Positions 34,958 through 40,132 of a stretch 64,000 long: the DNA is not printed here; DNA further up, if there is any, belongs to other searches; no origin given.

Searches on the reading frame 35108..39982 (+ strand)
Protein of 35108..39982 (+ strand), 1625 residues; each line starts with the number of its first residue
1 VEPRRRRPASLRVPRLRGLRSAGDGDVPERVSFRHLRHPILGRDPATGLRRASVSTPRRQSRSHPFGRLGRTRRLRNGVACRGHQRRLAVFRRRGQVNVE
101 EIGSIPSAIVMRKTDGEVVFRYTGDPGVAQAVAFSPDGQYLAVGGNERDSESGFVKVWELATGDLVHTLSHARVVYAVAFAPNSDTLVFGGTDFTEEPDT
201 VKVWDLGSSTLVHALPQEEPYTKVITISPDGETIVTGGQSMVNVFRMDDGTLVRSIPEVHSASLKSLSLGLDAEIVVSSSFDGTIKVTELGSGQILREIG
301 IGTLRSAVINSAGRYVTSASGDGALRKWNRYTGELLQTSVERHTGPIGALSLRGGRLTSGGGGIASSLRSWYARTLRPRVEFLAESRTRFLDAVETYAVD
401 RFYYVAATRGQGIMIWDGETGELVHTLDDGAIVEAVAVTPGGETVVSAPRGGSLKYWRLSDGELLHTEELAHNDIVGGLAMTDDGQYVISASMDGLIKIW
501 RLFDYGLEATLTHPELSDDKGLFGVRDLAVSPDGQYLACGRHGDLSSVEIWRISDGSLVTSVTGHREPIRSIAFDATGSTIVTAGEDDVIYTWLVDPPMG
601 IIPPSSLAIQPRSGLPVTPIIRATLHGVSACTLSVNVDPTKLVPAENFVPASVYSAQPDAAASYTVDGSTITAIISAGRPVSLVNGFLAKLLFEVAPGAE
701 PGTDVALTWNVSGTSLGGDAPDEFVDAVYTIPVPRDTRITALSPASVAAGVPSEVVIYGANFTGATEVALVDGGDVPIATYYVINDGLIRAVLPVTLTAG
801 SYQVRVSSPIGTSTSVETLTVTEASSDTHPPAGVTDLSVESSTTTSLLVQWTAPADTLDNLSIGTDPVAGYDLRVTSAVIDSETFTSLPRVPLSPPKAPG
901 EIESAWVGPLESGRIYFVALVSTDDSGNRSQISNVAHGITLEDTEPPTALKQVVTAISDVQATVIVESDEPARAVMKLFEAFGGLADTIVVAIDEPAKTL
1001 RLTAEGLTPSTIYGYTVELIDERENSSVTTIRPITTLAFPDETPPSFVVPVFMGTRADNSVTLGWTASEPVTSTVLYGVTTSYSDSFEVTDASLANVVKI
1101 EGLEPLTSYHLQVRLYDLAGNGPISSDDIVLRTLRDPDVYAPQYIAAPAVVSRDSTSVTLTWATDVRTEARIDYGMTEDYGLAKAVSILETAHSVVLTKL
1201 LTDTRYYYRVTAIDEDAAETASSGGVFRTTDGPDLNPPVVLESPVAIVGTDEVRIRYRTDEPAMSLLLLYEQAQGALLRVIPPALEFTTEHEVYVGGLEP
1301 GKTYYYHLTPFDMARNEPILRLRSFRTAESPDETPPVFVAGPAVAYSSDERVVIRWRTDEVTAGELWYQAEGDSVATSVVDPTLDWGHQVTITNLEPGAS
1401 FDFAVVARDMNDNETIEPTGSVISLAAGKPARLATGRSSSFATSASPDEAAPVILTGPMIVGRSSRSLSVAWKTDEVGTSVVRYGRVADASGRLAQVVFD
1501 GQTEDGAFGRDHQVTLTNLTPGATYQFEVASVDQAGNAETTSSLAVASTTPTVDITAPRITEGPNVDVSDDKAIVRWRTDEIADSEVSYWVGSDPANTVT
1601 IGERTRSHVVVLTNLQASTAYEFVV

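Call 17: search_protein_families(library=pfam, proteins=[window:35108-39982:+], max_evalue=0.0001)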
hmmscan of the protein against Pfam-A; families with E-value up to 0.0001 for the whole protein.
window:35108-39982:+ (1625 aa): 34 families (the best 25 are shown)
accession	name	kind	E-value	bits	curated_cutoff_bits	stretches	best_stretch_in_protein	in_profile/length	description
PF25174.1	Beta-prop_THOC3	-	1.3e-43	149.4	305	3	131-301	93-253/272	THOC3 beta-propeller domain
PF16656.11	Pur_ac_phosph_N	-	1.8e-41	141.1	30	2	1462-1534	9-83/93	Purple acid Phosphatase, N-terminal domain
PF25173.1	Beta-prop_WDR3_1st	-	1.5e-38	132.8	154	4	199-360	9-173/184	WDR3 first beta-propeller domain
PF24814.1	WD40_Prp19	-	2.9e-37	128.7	320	2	401-593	19-204/281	Prp19 WD40 domain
PF00400.38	WD40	-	1e-33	114.8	27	1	470-500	7-38/39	WD domain, G-beta repeat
PF24817.1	WD40_WDHD1_1st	-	6.9e-33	114.5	109.9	2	132-301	11-168/291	WDHD1 first WD40 domain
PF25175.1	Beta-prop_WDR5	-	7.3e-33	114.5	250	2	122-340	6-218/296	WDR5 beta-propeller domain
PF00041.27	fn3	-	9.1e-28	96.7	25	1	1462-1542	10-79/84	Fibronectin type III domain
PF24807.1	WD40_CDC20-Fz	-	6.7e-25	88.4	200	2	260-500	50-292/292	CDC20/Fizzy WD40 domain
PF25172.1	Beta-prop_WDR3_2nd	-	5e-24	85.5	140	3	405-595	14-204/293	WDR3 second beta-propeller domain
PF25168.1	Beta-prop_WDR36-Utp21_2nd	-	1.3e-22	81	84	1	431-594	113-268/335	WDR36/Utp21 second beta-propeller domain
PF23414.1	Beta-prop_EML_2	-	7.3e-22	78.4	90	2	478-595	3-110/266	Echinoderm microtubule-associated protein second beta-propeller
PF24805.1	EIF3I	-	5.6e-19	68.9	200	1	108-324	34-252/324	EIF3I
PF24780.1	WD40_MABP1-WDR62_1st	-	2.1e-17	63.9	496.3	2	130-251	42-157/328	MABP1/WDR62 first WD40 domain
PF23409.1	Beta-prop_EML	-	2.3e-17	63.8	88.2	1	131-351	14-248/267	Echinoderm microtubule-associated protein first beta-propeller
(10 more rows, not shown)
